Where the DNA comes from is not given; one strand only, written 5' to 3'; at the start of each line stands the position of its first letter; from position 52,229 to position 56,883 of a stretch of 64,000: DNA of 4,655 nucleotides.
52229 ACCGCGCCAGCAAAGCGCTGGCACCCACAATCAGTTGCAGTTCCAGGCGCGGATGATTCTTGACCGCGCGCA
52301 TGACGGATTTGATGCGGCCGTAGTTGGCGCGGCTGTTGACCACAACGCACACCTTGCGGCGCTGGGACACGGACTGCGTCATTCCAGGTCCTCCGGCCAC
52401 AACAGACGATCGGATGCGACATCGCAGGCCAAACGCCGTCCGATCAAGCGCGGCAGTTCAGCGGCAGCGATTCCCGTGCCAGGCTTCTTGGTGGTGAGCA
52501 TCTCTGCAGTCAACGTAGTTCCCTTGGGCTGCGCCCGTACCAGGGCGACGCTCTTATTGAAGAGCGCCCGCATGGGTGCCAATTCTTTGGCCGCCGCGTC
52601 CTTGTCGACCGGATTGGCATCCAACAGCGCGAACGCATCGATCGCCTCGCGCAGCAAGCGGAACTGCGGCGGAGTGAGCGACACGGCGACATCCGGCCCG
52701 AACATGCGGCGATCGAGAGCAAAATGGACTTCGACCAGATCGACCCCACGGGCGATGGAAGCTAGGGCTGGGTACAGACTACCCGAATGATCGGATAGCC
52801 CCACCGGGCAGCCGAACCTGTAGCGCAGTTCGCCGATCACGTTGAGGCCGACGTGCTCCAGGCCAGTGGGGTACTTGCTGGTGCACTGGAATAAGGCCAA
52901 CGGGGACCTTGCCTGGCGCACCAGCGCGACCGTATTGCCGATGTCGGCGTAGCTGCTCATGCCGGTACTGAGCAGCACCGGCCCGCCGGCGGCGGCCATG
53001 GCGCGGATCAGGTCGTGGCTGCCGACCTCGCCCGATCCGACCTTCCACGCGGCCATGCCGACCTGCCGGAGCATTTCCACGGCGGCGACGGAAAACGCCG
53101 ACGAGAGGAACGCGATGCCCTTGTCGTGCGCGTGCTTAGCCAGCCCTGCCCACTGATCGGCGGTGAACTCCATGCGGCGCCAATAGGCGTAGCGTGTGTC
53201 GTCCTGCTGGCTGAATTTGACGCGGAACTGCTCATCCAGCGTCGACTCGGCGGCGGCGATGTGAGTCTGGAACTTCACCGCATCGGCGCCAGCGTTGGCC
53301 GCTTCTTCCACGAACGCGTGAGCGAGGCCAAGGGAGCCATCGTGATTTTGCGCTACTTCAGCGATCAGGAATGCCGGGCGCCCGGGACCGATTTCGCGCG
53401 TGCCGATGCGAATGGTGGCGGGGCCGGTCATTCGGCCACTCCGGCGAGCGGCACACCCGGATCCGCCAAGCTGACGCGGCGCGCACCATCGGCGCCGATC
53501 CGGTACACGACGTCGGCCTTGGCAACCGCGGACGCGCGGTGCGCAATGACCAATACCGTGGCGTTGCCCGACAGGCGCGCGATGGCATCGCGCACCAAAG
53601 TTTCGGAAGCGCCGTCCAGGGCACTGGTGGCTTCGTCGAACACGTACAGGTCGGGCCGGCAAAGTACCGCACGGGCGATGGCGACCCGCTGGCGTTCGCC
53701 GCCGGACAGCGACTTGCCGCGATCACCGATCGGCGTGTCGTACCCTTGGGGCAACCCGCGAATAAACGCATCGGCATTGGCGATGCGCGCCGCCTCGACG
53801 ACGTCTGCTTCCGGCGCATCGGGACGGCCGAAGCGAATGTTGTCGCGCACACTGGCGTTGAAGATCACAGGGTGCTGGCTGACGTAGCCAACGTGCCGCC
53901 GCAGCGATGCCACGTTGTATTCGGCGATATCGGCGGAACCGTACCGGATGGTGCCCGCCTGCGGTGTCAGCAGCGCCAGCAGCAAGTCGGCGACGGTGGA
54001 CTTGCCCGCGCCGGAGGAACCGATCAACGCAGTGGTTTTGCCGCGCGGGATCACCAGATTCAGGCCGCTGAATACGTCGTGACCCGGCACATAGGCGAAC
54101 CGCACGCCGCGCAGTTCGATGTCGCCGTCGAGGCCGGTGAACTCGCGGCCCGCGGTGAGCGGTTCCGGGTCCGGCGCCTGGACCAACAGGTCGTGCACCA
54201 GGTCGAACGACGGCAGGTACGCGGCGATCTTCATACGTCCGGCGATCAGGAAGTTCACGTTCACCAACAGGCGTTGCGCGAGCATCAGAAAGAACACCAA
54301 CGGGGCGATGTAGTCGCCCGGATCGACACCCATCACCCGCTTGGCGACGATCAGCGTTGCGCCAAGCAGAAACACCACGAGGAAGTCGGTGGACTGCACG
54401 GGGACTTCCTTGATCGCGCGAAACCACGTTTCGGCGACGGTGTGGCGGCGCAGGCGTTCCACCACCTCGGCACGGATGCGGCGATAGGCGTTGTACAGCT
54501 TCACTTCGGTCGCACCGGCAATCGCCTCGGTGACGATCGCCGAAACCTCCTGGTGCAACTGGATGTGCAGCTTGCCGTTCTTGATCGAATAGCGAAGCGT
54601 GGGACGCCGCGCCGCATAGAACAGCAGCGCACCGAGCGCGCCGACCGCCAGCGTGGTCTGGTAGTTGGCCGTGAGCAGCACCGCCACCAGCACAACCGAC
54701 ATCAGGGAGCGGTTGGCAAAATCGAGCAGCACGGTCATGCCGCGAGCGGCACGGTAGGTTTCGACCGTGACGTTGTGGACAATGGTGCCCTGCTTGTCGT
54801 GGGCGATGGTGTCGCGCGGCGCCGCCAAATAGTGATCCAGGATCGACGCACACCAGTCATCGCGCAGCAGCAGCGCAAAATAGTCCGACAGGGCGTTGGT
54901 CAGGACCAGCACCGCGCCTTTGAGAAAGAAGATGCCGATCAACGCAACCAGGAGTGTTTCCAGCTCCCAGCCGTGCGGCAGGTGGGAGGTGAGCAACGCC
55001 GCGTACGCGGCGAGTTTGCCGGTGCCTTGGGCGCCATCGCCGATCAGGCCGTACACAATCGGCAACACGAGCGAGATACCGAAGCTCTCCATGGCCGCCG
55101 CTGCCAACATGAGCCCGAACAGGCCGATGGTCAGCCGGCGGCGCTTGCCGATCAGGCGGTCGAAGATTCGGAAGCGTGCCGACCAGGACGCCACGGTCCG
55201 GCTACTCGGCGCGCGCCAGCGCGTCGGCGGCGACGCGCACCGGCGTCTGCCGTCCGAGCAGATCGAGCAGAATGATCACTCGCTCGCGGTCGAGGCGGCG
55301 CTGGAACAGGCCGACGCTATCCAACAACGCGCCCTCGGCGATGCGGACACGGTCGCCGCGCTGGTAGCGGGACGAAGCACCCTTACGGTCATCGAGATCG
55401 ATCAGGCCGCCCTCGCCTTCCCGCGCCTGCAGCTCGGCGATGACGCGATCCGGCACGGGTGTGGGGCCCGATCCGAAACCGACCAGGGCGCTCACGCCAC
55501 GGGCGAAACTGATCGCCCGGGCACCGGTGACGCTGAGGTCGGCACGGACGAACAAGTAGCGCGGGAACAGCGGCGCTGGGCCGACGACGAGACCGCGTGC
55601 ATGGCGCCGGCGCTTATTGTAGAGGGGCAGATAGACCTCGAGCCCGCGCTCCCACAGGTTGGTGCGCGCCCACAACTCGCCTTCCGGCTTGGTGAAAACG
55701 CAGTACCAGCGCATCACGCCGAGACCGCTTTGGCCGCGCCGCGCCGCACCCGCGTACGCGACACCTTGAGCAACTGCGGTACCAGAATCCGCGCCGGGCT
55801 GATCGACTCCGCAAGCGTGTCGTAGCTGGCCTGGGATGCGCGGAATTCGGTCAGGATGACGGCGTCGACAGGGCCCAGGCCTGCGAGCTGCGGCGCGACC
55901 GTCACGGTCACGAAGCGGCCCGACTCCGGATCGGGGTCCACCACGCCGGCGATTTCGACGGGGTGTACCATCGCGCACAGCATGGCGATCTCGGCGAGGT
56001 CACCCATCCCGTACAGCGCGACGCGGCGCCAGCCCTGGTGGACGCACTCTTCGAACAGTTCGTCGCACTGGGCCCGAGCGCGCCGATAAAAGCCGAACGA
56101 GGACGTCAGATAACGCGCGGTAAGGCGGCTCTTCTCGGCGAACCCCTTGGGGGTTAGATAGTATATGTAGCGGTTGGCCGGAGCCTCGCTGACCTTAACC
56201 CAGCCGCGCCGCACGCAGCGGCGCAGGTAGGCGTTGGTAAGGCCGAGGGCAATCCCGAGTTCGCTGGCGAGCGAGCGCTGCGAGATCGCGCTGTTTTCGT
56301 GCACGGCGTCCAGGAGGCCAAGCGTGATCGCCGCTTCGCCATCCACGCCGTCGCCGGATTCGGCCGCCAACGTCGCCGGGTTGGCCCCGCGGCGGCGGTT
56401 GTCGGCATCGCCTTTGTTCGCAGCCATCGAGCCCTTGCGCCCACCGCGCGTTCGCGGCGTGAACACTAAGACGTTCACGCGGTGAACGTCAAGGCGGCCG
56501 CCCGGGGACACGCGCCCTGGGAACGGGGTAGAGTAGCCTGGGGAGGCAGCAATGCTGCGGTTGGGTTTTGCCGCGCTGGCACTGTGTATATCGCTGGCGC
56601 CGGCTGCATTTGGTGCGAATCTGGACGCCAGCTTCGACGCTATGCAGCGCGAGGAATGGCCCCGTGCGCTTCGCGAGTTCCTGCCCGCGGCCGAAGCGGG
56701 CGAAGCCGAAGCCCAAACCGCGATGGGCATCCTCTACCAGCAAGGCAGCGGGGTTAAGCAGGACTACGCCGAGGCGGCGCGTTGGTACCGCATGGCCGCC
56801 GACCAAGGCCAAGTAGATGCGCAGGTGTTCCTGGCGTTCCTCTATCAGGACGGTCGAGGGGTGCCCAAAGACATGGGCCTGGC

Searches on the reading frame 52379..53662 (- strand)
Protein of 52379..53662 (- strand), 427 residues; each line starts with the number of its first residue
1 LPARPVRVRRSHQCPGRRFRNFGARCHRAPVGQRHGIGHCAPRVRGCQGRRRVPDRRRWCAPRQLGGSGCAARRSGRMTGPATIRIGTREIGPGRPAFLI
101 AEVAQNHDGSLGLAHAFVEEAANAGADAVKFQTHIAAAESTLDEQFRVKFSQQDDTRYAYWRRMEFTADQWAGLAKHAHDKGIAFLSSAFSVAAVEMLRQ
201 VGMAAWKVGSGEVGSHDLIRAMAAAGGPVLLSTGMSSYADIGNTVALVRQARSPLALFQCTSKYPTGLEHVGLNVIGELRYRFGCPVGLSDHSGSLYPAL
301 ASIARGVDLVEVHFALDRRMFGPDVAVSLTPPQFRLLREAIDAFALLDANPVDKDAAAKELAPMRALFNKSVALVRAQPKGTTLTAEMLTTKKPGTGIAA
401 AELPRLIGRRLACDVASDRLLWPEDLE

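Call 17: search_protein_families(library=ncbifam, proteins=[window:52379-53662:-], max_evalue=1e-8)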
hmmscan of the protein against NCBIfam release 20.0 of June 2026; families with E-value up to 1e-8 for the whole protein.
window:52379-53662:- (427 aa): 2 families
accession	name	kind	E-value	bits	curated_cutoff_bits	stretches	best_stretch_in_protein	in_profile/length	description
TIGR03569.1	NeuB_NnaB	equivalog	1.5e-83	280.6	399.65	1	98-420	2-328/329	N-acetylneuraminate synthase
TIGR03586.1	PseI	equivalog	6.2e-60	203.1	340.25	1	97-417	2-323/327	pseudaminic acid synthase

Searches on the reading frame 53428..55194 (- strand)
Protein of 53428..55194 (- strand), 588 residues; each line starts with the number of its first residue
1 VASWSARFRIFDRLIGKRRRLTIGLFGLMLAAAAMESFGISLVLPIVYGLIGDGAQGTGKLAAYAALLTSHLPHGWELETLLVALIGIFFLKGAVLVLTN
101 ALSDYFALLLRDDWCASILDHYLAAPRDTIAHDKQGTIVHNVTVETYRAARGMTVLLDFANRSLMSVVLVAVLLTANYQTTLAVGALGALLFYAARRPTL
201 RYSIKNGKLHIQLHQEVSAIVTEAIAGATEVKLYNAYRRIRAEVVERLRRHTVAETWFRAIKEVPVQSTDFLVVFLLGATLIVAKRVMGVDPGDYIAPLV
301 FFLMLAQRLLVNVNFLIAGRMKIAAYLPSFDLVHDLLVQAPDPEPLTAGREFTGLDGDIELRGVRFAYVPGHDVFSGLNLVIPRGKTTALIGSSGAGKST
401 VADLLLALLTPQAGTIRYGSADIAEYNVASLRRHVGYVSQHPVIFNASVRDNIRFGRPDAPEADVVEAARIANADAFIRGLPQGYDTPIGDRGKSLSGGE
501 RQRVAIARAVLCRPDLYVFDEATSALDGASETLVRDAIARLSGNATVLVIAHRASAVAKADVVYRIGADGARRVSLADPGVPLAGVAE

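Call 17: search_protein_families(library=ncbifam, proteins=[window:53428-55194:-], max_evalue=1e-8)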
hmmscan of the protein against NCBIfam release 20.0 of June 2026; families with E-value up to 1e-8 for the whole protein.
window:53428-55194:- (588 aa): 164 families (the best 25 are shown)
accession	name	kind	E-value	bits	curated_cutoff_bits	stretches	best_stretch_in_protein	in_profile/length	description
NF045513.1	HepA_fam_ABC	equivalog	4.1e-92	309.6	725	1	19-563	33-578/610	heterocyst formation ABC transporter subunit HepA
TIGR02203.1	MsbA_lipidA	equivalog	4e-80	269.9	602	1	21-563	16-538/572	lipid A export permease/ATP-binding protein MsbA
NF010178.0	PRK13657.1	equivalog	7.9e-73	245.8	733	1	29-564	23-540/588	glucan ABC transporter ATP-binding protein/ permease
TIGR02204.1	MsbA_rel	hypoth_equivalog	3e-70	237.5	780.4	1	334-563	312-544/576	ABC transporter, permease/ATP-binding protein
TIGR01846.1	type_I_sec_HlyB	subfamily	5.2e-70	236.5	725.55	1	116-563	216-661/694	type I secretion system permease/ATPase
TIGR02857.1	CydD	equivalog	1.8e-68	231.8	435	1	343-564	305-527/529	thiol reductant ABC exporter subunit CydD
TIGR00958.1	3a01208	subfamily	1.4e-66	225.3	874.6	1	134-567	256-687/711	antigen peptide transporter 2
NF050066.1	LPSTprtrPglK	equivalog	1.1e-64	218.8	1000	1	31-566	26-555/558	BC-type lipopolysaccharide transporter PglK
TIGR03375.1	type_I_sec_LssB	subfamily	6.2e-64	216.5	693.1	1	174-561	285-669/696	type I secretion system permease/ATPase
NF052233.1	CphA_assoc_ABC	equivalog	4.1e-61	207.3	880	1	116-562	267-711/766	cyanophycin metabolism-associated ABC transporter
TIGR01192.1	chvA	subfamily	1.1e-58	199.3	585.4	1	132-564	107-540/585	glucan export ABC transporter ATP-binding protein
TIGR03796.1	NHLM_micro_ABC1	equivalog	1.7e-58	198.5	853.3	1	78-562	193-680/710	NHLP family bacteriocin export ABC transporter peptidase/permease/ATPase subunit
TIGR03797.1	NHLM_micro_ABC2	equivalog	5.9e-58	196.9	709.4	1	162-565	259-656/686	NHLP bacteriocin export ABC transporter permease/ATPase subunit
NF008381.0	PRK11176.1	equivalog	2.9e-57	194.3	867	1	116-564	102-549/582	lipid A ABC transporter ATP-binding protein/permease MsbA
TIGR02868.1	CydC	equivalog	2.1e-55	188.4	329.05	1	166-553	143-529/530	thiol reductant ABC exporter subunit CydC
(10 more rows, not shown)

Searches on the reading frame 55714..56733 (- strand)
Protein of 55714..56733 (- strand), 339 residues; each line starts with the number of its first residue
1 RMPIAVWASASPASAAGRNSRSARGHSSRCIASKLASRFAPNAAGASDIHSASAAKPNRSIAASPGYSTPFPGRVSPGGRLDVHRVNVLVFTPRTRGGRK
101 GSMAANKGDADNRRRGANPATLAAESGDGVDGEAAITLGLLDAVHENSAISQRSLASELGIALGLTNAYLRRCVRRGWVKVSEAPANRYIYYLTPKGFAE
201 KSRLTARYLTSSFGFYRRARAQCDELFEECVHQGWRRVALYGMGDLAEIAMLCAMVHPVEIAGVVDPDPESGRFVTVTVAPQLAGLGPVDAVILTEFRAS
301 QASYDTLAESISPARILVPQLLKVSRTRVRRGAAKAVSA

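Call 17: search_protein_families(library=ncbifam, proteins=[window:55714-56733:-], max_evalue=1e-8)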
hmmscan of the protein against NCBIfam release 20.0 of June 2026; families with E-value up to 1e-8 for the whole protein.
window:55714-56733:- (339 aa): 1 family
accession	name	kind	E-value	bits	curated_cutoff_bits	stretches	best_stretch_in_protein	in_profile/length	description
TIGR04176.1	MarR_EPS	equivalog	6.7e-18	64.7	88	1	137-229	6-102/105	MarR family EPS-associated transcriptional regulator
